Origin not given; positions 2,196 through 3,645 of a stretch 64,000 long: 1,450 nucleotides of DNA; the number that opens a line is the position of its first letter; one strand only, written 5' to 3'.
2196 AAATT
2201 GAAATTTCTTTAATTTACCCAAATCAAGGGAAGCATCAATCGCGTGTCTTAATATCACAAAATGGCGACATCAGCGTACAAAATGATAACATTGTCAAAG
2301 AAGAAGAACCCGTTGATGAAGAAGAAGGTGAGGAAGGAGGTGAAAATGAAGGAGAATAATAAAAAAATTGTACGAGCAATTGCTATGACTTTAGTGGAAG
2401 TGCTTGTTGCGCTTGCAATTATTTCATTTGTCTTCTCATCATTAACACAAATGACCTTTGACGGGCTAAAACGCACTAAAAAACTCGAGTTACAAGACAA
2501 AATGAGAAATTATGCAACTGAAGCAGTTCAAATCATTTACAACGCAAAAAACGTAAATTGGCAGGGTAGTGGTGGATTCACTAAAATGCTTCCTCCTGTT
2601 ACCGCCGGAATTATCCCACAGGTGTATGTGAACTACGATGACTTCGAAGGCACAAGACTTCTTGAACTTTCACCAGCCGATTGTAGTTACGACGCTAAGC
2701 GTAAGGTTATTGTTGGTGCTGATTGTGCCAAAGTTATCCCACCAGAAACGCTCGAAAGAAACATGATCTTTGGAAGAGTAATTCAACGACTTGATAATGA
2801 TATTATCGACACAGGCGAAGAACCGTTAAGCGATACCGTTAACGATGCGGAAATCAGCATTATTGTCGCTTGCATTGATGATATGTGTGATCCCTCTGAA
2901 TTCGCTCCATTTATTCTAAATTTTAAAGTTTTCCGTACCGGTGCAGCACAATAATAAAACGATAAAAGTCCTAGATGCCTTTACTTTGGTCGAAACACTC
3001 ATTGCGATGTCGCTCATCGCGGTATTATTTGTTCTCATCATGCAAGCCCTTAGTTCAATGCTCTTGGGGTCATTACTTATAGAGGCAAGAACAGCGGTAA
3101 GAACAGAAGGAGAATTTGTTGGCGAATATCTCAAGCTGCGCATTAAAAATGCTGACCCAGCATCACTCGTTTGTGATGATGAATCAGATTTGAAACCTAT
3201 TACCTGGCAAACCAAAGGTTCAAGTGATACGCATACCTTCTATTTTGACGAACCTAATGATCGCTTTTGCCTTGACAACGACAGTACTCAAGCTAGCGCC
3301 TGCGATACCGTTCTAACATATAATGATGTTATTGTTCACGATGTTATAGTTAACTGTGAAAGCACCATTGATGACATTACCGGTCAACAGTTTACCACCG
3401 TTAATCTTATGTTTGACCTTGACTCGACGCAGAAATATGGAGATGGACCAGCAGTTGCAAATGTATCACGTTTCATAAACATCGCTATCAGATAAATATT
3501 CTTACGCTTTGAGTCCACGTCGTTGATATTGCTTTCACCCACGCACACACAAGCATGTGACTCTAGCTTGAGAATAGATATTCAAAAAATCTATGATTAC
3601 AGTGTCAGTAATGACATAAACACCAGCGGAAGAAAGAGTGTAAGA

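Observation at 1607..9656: Complete type IV pilus module: three pseudopilins convergent with pilD-pilA-pilC-pilT-pilB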

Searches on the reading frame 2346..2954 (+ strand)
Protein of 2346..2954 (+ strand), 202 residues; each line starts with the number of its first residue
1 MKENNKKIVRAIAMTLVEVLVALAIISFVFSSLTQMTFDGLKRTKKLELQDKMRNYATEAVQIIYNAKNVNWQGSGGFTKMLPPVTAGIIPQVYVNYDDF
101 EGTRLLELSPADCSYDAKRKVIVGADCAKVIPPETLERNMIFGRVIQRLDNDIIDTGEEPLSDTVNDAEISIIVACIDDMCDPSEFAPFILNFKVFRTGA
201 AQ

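Call 3: search_protein_families(library=pfam, proteins=[window:2346-2954:+], max_evalue=0.1)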
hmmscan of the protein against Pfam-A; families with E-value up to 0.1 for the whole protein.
window:2346-2954:+ (202 aa): 2 families
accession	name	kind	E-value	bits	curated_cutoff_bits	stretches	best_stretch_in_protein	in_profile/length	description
PF07963.17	N_methyl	-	0.00046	20.1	21.2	1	14-33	7-26/27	Prokaryotic N-terminal methylation motif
PF03824.22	NicO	-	0.072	12.8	27.7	1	6-47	219-260/287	High-affinity nickel-transport protein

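Call 4: search_protein_families(library=ncbifam, proteins=[window:2346-2954:+], max_evalue=0.1)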
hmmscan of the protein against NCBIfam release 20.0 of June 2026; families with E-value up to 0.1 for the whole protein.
window:2346-2954:+ (202 aa): 6 families
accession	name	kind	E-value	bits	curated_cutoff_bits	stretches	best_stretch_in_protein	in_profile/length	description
NF041013.1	T4P_ComGE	equivalog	4.3e-06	26.7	49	1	13-63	5-55/83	competence type IV pilus minor pilin ComGE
TIGR01707.1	gspI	equivalog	0.00042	20.8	44.35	1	14-53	2-39/101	type II secretion system minor pseudopilin GspI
NF041002.1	pilin_ComGF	equivalog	0.0032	17.7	80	1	15-58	5-47/139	competence type IV pilus minor pilin ComGF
TIGR02532.1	IV_pilin_GFxxxE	domain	0.0065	16.3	16.3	1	14-30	4-20/24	prepilin-type N-terminal cleavage/methylation domain-containing protein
TIGR02523.1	type_IV_pilV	equivalog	0.013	16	52.2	1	14-64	4-54/139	type IV pilus modification protein PilV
NF007848.0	PRK10557.1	equivalog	0.021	14.2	120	1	5-55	4-58/192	prepilin peptidase-dependent protein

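Call 31: search_solved_structures(query=A2, max_evalue=10)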
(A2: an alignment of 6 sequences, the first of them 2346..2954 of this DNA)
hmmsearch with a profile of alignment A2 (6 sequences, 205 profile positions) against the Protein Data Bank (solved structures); distinct sequences matched with E-value up to 10: 2.
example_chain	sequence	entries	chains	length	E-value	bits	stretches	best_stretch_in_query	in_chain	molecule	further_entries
5xc3_A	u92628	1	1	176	0.35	13.7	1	95-155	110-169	Probable Rab-related GTPase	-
5xc5_A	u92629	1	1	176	0.37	13.7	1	95-155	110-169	Probable Rab-related GTPase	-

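Call 39: find_homologous_proteins(query=window:2346-2954:+, max_evalue=0.001)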
Query window:2346-2954:+ (202 aa): 18 proteins with E <= 0.001 among 166 candidates.
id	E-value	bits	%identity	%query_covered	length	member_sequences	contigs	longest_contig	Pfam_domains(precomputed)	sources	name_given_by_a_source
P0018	2.6e-125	433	98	100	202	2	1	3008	-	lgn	-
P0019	4.9e-59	217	53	96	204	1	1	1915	-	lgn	-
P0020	3.2e-57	211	52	98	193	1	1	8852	-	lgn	-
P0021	1.2e-52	196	55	94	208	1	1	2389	-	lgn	-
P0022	9.1e-52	194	53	100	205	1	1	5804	-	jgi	jgi:type II secretory pathway pseudopilin PulG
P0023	4.7e-49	185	49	96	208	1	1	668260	PF07963.18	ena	-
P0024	8.7e-48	181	51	95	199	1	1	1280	PF07963.18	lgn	-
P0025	4.5e-47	178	49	96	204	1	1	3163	-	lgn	-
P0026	3.9e-44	169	49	94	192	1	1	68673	-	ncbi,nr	ncbi:hypothetical protein IT418_02530 [bacterium]|nr:hypothetical protein [bacterium]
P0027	7.1e-44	168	49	94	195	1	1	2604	-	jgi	jgi:type II secretory pathway pseudopilin PulG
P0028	1.3e-43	167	51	94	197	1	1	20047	-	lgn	-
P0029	1.9e-43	166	49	100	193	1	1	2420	PF07963.18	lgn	-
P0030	2.0e-43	166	47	94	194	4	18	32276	-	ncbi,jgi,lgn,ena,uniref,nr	ncbi:hypothetical protein CO112_02365 [Candidatus Dojkabacteria bacterium CG_4_9_14_3_um_filter_150_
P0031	3.8e-43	165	46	97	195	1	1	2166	PF07963.18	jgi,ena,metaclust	metaclust:\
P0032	6.2e-43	165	47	93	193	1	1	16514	-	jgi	-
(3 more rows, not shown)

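Call 51: predict_structure(alignment_id=A5)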
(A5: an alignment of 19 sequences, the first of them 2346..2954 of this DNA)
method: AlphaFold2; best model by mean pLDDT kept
length: 202 residues; sequences in the alignment: 19
mean_pLDDT: 79.9   pTM: 0.67
mean pLDDT of the five models: 79.9, 79.7, 79.7, 78.0, 76.5
residues with pLDDT >= 90: 35; 70-90: 130; 50-70: 31; < 50: 6
segments of 3 or more residues with pLDDT < 50: 200-202
pLDDT, mean of each block of 10 residues (from residue 1): 54 72 83 81 85 89 87 79 83 86 85 90 88 65 90 58 73 91 88 78 41
secondary structure, 60 per line:
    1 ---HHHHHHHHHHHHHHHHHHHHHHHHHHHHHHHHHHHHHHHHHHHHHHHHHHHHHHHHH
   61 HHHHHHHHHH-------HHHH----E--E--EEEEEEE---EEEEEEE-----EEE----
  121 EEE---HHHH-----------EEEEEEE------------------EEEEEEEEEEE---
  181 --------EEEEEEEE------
elements in order: H4-70 H78-81 E92-98 E102-108 E114-116 E121-123 H127-130 E142-148 E167-177 E189-196

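Call 78: fold_search(model_id=the predicted structure, library=pdb)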
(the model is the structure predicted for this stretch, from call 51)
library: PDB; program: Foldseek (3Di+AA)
matches with E <= 10: 195; with E <= 0.001: 0
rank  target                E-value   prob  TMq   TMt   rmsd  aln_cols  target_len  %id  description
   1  8v8b                  3.2e-01  0.15  0.17  0.08  12.8       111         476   16  Structure of 80alpha portal protein expressed in E. coli (released 2024-01-10)
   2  8vde_P1               4.6e-01  0.11  0.13  0.07  12.0       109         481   15  SaPI1 portal-capsid interface in mature capsids with DNA (released 2024-01-10)
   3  8vd8_A                5.4e-01  0.12  0.17  0.09  12.8       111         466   16  SaPI1 portal structure in mature capsids containing DNA (released 2024-01-10)
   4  8w5f_C                6.9e-01  0.04  0.15  0.19  10.0       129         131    8  Cryo-EM structure of Qb-Ab6 (released 2025-02-26)
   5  7aml_A                7.8e-01  0.04  0.14  0.06  24.6       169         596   12  RET/GDNF/GFRa1 extracellular complex Cryo-EM structure (released 2021-01-13)
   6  5iv8_D                9.3e-01  0.04  0.09  0.12   8.5        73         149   15  The LPS Transporter LptDE from Klebsiella pneumoniae, core complex (released 2016-05-18)
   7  4n4r_B                1.1e+00  0.03  0.10  0.12   8.6        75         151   12  Structure basis of lipopolysaccharide biogenesis (released 2014-06-25)
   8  4q35_B                1.2e+00  0.03  0.10  0.12   8.4        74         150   16  Structure of a membrane protein (released 2014-06-25)
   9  8vde_Q1               1.3e+00  0.08  0.12  0.06  10.9        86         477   16  SaPI1 portal-capsid interface in mature capsids with DNA (released 2024-01-10)
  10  9o5m_A                1.3e+00  0.09  0.22  0.27   8.3       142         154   10  Prenylated-FMN maturase PhdC from Mycolicibacterium fortuitum bound to prenylated flavin mononucleotide in the P1 spac (released 2026-02-18)
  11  9nk1                  1.4e+00  0.08  0.21  0.26   9.7       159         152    6  Prenylated-FMN maturase PhdC from Mycolicibacterium fortuitum bound to flavin mononucleotide (released 2026-02-18)
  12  9i94_B                1.4e+00  0.02  0.10  0.11   8.4        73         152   14  Cryo-EM structure of Shigella flexneri LptDE bound by a Bicyclic peptide molecule (Compound 3) (released 2025-10-15)
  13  8fql_A                1.6e+00  0.06  0.12  0.08   8.2        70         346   14  Portal vertex of HK97 phage (released 2023-06-28)
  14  9srj_A                1.7e+00  0.08  0.21  0.26   8.0       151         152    6  Prenylated FMN oxidative maturase PhdC, PEG-bound (released 2025-12-17)
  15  8y3n_C                1.7e+00  0.06  0.17  0.25   8.8       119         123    7  The self-assembled nanotube of CPC46A/Q70C (released 2024-11-06)
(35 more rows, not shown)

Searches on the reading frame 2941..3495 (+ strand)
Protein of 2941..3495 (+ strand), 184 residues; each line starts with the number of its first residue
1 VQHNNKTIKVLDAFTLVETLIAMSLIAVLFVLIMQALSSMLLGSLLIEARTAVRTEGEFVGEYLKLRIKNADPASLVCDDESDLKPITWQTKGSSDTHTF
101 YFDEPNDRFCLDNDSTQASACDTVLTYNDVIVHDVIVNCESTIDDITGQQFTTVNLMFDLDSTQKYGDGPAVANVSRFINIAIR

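Call 3: search_protein_families(library=pfam, proteins=[window:2941-3495:+], max_evalue=0.1)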
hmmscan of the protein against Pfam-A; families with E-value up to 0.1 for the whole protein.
window:2941-3495:+ (184 aa): 1 family
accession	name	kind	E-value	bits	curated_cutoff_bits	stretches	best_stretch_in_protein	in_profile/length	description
PF07963.17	N_methyl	-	0.0055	16.7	21.2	1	13-33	6-26/27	Prokaryotic N-terminal methylation motif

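Call 4: search_protein_families(library=ncbifam, proteins=[window:2941-3495:+], max_evalue=0.1)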
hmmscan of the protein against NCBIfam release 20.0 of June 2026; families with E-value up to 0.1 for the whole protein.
window:2941-3495:+ (184 aa): 5 families
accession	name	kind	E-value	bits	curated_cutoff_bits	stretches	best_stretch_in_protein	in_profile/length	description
NF041013.1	T4P_ComGE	equivalog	0.00013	22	49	1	12-45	4-37/83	competence type IV pilus minor pilin ComGE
TIGR02532.1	IV_pilin_GFxxxE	domain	0.0069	16.2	16.3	1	14-33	4-23/24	prepilin-type N-terminal cleavage/methylation domain-containing protein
TIGR02599.1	TIGR02599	subfamily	0.033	13.4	256.5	1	13-40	1-28/361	Verru_Chthon cassette protein C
NF006453.0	PRK08808.1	equivalog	0.042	12.9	295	1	13-89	8-83/211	type II secretion system protein J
NF040999.1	pilin_ComGC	equivalog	0.073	13.3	75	0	12-37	2-27/84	competence type IV pilus major pilin ComGC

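Call 32: search_solved_structures(query=A3, max_evalue=10)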
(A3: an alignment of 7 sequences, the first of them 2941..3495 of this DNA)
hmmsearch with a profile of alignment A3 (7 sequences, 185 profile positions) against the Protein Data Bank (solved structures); distinct sequences matched with E-value up to 10: 2.
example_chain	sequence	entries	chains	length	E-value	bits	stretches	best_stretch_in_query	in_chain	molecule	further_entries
6opm_A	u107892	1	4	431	0.48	13.4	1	61-110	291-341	CRISPR-associated endonuclease Cas1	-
7tgg_A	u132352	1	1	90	1.2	12.1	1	9-55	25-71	Geopilin domain 1 protein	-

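Call 33: find_homologous_proteins(query=window:2941-3495:+, max_evalue=0.001)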
Query window:2941-3495:+ (184 aa): 11 proteins with E <= 0.001 among 94 candidates.
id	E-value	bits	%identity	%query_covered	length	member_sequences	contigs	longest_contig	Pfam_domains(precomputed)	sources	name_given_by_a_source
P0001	2.5e-115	400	100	100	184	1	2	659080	-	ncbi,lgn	-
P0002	7.1e-76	272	75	88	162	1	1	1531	-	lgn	-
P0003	3.7e-70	253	61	100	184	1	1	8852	-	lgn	-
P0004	2.9e-59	218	57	100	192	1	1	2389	-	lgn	-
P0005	3.9e-53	198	54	92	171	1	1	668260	-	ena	-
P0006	4.1e-53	198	53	100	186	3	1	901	-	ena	-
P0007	3.9e-51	191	56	95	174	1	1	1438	-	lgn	-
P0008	3.7e-50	188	51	99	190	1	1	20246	-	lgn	-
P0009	2.4e-45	172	54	88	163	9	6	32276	-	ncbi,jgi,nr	ncbi:hypothetical protein CO112_02370 [Candidatus Dojkabacteria bacterium CG_4_9_14_3_um_filter_150_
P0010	4.8e-45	172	51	95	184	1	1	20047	-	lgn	-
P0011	5.3e-25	106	37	99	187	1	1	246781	-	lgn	-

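Call 49: predict_structure(alignment_id=A4)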
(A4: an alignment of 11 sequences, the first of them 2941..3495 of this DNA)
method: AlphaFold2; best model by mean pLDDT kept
length: 184 residues; sequences in the alignment: 11
mean_pLDDT: 85.8   pTM: 0.71
mean pLDDT of the five models: 85.8, 85.2, 85.2, 84.2, 83.3
residues with pLDDT >= 90: 96; 70-90: 67; 50-70: 17; < 50: 4
segments of 3 or more residues with pLDDT < 50: 1-4
pLDDT, mean of each block of 10 residues (from residue 1): 50 70 88 86 85 91 91 93 93 88 92 65 87 96 89 95 90 94 90
secondary structure, 60 per line:
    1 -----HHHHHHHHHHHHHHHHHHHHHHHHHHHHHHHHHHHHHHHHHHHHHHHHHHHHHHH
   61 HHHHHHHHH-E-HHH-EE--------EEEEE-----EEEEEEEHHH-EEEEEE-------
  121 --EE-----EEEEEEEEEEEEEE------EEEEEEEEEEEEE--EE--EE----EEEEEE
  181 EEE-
elements in order: H6-69 E87-91 E97-103 E108-113 E130-143 E150-162 E175-183

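Call 58: find_encoding_contigs(protein=P0001, flank=10000, max_places=2)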
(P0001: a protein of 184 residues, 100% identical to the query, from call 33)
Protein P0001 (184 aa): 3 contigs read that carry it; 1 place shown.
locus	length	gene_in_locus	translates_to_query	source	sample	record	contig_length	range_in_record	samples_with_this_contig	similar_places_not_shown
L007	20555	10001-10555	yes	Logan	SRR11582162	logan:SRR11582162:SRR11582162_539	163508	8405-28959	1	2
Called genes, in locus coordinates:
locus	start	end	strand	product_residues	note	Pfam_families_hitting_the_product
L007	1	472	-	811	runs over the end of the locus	PF02861:Clp_N, PF00004:AAA, PF17871:AAA_lid_9, PF00158:Sigma54_activat, PF00004:AAA, PF07724:AAA_2, PF07728:AAA_5, PF10431:ClpB_D2-small, +12 more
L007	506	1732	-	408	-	PF03033:Glyco_transf_28, PF04101:Glyco_tran_28_C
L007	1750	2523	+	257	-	PF02673:BacA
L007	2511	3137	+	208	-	PF03602:Cons_hypoth95, PF02005:TRM, PF05175:MTS, PF06325:PrmA (weak), PF02475:TRM5-TYW2_MTfase (weak), PF09445:Methyltransf_15 (weak), PF13649:Methyltransf_25 (faint), PF13847:Methyltransf_31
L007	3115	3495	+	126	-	-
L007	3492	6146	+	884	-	PF05673:DUF815 (faint), PF13191:AAA_16 (faint), PF20720:nSTAND3 (faint), PF23569:NBD_SMAX1 (faint), PF17871:AAA_lid_9 (weak), PF00004:AAA, PF07724:AAA_2, PF10431:ClpB_D2-small, +1 more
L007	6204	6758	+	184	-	PF04011:LemA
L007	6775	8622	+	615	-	-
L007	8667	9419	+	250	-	-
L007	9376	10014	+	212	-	-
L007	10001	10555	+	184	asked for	-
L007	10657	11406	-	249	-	PF06750:A24_N_bact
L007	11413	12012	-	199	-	PF07963:N_methyl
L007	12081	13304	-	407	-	PF28597:T2SSF_N, PF00482:T2SSF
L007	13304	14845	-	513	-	PF00437:T2SSE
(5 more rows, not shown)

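Call 59: find_encoding_contigs(protein=P0011, flank=10000, max_places=2)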
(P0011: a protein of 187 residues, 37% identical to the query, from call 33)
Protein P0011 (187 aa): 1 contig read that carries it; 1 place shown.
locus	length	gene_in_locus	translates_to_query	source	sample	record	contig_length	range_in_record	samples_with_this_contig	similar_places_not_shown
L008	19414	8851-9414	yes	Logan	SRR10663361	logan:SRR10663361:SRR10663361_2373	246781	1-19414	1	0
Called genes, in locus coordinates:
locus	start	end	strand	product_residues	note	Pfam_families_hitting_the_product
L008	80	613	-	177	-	-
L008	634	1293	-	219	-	-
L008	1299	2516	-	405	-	PF03033:Glyco_transf_28, PF00201:UDPGT, PF04101:Glyco_tran_28_C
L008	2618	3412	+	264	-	PF02673:BacA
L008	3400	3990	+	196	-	PF03602:Cons_hypoth95, PF02005:TRM, PF01170:UPF0020 (faint), PF05175:MTS, PF06325:PrmA (weak), PF02475:TRM5-TYW2_MTfase (weak), PF09445:Methyltransf_15 (weak), PF13847:Methyltransf_31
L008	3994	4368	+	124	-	-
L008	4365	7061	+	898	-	PF03193:RsgA_GTPase (faint), PF05673:DUF815 (faint), PF23569:NBD_SMAX1 (weak), PF17871:AAA_lid_9, PF00004:AAA (weak), PF07724:AAA_2, PF07728:AAA_5 (weak), PF10431:ClpB_D2-small, +3 more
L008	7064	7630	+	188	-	PF04011:LemA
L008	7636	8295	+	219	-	PF07963:N_methyl (faint)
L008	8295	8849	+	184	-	-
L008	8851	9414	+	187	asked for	-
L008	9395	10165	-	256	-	PF06750:A24_N_bact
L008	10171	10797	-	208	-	PF07963:N_methyl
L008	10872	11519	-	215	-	PF07963:N_methyl (weak)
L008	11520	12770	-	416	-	PF28597:T2SSF_N (weak), PF00482:T2SSF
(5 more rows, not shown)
